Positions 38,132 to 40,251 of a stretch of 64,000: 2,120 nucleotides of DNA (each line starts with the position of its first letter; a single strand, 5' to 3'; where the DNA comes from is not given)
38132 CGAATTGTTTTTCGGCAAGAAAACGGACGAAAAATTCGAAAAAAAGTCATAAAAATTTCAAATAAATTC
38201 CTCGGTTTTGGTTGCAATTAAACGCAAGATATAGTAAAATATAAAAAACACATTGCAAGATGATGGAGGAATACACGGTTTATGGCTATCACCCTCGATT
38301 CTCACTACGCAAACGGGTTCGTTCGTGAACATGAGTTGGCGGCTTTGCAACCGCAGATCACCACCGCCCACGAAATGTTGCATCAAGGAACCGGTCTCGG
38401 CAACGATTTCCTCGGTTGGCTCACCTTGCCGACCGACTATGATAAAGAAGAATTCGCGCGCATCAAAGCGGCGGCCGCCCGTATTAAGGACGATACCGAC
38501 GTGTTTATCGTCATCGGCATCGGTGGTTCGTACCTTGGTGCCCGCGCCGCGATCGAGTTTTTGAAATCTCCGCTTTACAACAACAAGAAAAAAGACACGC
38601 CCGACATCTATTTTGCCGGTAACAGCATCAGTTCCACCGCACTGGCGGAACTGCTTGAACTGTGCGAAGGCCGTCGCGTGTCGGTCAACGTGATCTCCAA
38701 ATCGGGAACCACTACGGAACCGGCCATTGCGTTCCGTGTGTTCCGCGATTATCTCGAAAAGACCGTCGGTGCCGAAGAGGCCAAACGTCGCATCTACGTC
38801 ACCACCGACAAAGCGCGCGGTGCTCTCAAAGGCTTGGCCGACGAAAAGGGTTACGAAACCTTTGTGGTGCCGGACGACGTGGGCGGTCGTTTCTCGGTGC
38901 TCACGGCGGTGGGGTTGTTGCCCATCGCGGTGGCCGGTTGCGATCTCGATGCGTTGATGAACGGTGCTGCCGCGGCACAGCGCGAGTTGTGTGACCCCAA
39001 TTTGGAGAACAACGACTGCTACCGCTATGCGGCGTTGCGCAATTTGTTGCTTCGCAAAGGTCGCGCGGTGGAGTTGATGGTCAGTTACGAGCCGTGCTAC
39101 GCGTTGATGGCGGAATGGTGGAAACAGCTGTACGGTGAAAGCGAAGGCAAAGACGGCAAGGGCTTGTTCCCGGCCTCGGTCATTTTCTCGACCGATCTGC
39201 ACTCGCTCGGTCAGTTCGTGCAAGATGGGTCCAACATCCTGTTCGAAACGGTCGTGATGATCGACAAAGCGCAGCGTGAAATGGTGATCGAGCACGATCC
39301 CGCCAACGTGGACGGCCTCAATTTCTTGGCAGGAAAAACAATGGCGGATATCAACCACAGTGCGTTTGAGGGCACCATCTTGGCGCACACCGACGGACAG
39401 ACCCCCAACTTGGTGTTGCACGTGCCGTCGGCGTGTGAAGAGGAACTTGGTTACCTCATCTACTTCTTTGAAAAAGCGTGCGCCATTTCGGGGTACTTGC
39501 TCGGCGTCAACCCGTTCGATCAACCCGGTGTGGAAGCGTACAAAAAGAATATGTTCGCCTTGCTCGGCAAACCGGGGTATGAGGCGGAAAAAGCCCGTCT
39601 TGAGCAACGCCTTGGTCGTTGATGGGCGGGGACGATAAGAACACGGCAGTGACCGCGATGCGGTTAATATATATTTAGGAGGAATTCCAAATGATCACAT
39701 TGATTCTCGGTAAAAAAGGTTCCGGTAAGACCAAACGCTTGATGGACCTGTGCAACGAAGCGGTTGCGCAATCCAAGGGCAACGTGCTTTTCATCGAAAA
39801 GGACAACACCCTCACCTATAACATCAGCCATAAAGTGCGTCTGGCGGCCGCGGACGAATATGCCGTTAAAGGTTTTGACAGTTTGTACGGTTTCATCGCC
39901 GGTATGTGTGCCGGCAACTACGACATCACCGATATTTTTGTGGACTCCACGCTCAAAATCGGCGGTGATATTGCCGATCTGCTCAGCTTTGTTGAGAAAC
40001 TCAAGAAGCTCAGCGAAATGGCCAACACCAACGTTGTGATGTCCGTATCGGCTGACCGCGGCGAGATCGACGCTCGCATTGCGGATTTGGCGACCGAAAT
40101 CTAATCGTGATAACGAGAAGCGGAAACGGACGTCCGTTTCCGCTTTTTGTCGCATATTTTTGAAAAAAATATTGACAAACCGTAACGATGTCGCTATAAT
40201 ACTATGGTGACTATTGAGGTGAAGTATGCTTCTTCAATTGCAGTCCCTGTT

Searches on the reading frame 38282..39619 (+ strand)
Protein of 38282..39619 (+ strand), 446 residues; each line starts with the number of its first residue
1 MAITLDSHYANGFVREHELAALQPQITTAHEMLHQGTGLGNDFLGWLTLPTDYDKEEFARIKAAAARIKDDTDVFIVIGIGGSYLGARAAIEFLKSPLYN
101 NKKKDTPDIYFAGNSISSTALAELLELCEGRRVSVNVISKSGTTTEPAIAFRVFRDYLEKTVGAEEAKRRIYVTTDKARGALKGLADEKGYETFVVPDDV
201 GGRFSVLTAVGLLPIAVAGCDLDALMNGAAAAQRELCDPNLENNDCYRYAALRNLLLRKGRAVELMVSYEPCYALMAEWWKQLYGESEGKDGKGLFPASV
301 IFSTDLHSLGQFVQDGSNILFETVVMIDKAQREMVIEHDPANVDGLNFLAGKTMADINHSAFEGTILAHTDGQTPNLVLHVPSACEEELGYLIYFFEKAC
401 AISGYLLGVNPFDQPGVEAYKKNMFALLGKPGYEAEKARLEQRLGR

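Call 53: find_homologous_proteins(query=window:38282-39619:+, max_evalue=1e-100)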
Query window:38282-39619:+ (446 aa): 8000 proteins with E <= 1e-100 among 8000 candidates; the best 120 are listed.
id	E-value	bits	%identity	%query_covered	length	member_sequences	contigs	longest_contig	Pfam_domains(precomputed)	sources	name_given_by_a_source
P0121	0.0e+0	1012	100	100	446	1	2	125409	PF00342.25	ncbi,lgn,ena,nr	ncbi:MAG: glucose-6-phosphate isomerase [Clostridia bacterium]|nr:glucose-6-phosphate isomerase [Clo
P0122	1.4e-289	978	96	100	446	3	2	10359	PF00342.25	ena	-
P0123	3.7e-283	957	94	100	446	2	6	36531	PF00342.25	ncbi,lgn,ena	-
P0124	5.8e-270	913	89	100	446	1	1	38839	PF00342.25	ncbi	-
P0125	6.7e-265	897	87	100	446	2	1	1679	PF00342.25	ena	-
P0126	2.1e-264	895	88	100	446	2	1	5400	PF00342.25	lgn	-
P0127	1.5e-263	892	87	100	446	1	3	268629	PF00342.25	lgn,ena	-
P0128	2.2e-263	892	87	100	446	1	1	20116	PF00342.25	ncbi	-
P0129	2.9e-263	891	87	100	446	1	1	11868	PF00342.25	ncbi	-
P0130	3.1e-261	884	86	100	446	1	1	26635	PF00342.25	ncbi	-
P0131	3.4e-261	884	86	100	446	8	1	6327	PF00342.25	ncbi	-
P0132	2.5e-260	881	86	100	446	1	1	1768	PF00342.25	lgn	-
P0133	1.7e-259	879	85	100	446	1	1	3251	PF00342.25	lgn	-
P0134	9.3e-257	870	84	100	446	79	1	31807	PF00342.25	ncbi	-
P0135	4.4e-256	867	85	100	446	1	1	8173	PF00342.25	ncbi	-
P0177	1.0e-248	843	82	100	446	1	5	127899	PF00342.25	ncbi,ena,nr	ncbi:MAG: glucose-6-phosphate isomerase [Clostridia bacterium]|nr:glucose-6-phosphate isomerase [Clo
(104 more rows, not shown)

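Call 54: find_encoding_contigs(protein=P0134, flank=4000, max_places=3)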
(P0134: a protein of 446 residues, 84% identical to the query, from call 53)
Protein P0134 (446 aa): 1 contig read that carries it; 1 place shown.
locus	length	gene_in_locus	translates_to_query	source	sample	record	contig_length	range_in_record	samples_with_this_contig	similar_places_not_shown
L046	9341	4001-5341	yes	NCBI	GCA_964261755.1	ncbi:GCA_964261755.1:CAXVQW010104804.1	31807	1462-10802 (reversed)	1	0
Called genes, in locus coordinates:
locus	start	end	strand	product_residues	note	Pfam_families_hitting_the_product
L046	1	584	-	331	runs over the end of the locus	PF07261:DnaB_2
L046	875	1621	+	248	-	PF20772:TACO1_YebC_N, PF01709:Transcrip_reg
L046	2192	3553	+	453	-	PF01235:Na_Ala_symp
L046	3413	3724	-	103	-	-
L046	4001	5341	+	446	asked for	PF00342:PGI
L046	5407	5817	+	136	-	-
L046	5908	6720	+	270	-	PF01996:F420_ligase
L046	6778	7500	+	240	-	PF02811:PHP (weak)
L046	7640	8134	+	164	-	PF02620:YceD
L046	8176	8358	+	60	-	PF01783:Ribosomal_L32p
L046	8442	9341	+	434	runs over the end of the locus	PF17820:PDZ_6 (weak), PF19238:Radical_SAM_2, PF04055:Radical_SAM (faint), PF04459:DUF512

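Call 55: find_encoding_contigs(protein=P0127, flank=4000, max_places=3)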
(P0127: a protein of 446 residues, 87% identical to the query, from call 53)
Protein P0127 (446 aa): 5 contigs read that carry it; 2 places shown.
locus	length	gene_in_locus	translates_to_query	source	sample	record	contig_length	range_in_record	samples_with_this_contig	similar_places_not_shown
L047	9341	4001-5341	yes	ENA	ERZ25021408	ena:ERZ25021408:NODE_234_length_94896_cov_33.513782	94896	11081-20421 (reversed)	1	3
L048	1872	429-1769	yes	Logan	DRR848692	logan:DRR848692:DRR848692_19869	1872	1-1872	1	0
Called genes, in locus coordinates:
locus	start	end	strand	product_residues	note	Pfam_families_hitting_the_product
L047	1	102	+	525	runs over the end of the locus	-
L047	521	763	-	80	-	PF13560:HTH_31 (weak), PF01381:HTH_3 (weak)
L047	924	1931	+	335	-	PF02368:Big_2, PF22359:Big-like (weak)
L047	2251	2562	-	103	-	PF06949:DUF1292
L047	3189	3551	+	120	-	PF01925:TauE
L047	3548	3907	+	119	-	PF01925:TauE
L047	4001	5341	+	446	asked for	PF00342:PGI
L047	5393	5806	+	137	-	-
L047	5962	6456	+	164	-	PF02620:YceD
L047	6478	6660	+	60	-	PF01783:Ribosomal_L32p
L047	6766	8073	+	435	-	PF00595:PDZ (weak), PF13180:PDZ_2 (weak), PF17820:PDZ_6, PF19238:Radical_SAM_2, PF04055:Radical_SAM (faint), PF04459:DUF512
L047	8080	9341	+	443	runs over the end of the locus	PF00009:GTP_EFTU, PF01926:MMR_HSR1, PF02421:FeoB_N, PF04548:AIG1 (weak), PF00009:GTP_EFTU, PF01926:MMR_HSR1, PF02421:FeoB_N, PF14714:KH_dom-like, +6 more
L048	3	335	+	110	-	?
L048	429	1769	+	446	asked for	PF00342:PGI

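Call 68: list_cluster_members(proteins=[P0242, P0272, P0292, P0121, P0001, P0177])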
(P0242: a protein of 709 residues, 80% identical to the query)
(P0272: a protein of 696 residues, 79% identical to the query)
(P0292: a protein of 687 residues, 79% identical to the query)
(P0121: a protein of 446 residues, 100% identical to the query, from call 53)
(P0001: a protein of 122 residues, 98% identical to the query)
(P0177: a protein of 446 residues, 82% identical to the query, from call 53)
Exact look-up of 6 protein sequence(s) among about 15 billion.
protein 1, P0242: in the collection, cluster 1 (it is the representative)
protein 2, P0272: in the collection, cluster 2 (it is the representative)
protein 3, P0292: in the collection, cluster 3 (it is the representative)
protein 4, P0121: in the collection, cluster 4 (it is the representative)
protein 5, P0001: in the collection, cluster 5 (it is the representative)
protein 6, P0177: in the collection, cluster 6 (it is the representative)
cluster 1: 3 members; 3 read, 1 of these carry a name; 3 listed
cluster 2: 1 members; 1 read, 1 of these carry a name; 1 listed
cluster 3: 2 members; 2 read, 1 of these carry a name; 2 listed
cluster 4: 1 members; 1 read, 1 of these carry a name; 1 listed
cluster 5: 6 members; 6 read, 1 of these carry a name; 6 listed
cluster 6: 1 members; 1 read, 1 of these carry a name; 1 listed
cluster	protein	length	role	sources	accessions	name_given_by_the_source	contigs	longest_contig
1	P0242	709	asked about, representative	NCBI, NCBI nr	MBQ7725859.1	MAG: bifunctional 4-hydroxy-3-methylbut-2-enyl diphosphate reductase/30S ribosomal ... | bifunctional 4-hydroxy-3-methylbut-2-enyl diphosphate reductase/30S ribosomal protein S1 ...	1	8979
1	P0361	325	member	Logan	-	-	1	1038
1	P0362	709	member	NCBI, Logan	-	-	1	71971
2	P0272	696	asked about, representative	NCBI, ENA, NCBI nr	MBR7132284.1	MAG: bifunctional 4-hydroxy-3-methylbut-2-enyl diphosphate reductase/30S ribosomal ... | bifunctional 4-hydroxy-3-methylbut-2-enyl diphosphate reductase/30S ribosomal protein S1 ...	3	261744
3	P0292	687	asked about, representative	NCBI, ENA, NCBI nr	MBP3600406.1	MAG: bifunctional 4-hydroxy-3-methylbut-2-enyl diphosphate reductase/30S ribosomal ... | bifunctional 4-hydroxy-3-methylbut-2-enyl diphosphate reductase/30S ribosomal protein S1 ...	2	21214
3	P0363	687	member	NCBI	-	-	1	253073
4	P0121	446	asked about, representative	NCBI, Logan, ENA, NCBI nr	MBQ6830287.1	MAG: glucose-6-phosphate isomerase [Clostridia bacterium] | glucose-6-phosphate isomerase [Clostridia bacterium]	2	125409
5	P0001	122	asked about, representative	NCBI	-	-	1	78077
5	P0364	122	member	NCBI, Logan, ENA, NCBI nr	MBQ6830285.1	MAG: sulfite exporter TauE/SafE family protein [Clostridia bacterium] | sulfite exporter TauE/SafE family protein [Clostridia bacterium]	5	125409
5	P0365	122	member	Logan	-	-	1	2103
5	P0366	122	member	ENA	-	-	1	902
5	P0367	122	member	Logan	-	-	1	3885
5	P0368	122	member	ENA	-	-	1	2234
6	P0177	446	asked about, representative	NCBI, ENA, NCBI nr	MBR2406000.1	MAG: glucose-6-phosphate isomerase [Clostridia bacterium] | glucose-6-phosphate isomerase [Clostridia bacterium]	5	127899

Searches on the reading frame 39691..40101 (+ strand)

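Call 13: search_protein_families(library=pfam, proteins=[window:39691-40101:+], max_evalue=0.01)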
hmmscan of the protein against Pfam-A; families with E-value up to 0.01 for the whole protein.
window:39691-40101:+ (137 aa): 1 family
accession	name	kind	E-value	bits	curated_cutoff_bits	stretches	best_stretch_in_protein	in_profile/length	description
PF25199.1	nSTAND_NTPase5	-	2.2e-05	24.7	34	1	2-45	43-86/145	Novel STAND NTPase 5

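Call 14: search_protein_families(library=ncbifam, proteins=[window:39691-40101:+], max_evalue=0.01)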
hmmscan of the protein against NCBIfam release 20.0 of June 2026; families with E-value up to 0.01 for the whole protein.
window:39691-40101:+ (137 aa): 2 families
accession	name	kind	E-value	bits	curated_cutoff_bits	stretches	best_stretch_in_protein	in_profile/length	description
TIGR00929.1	VirB4_CagE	subfamily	0.0019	16.5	643.1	1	3-45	440-482/792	VirB4 family type IV secretion/conjugal transfer ATPase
NF008626.0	PRK11614.1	equivalog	0.0023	17.4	441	0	3-46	34-75/237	high-affinity branched-chain amino acid ABC transporter ATP-binding protein LivF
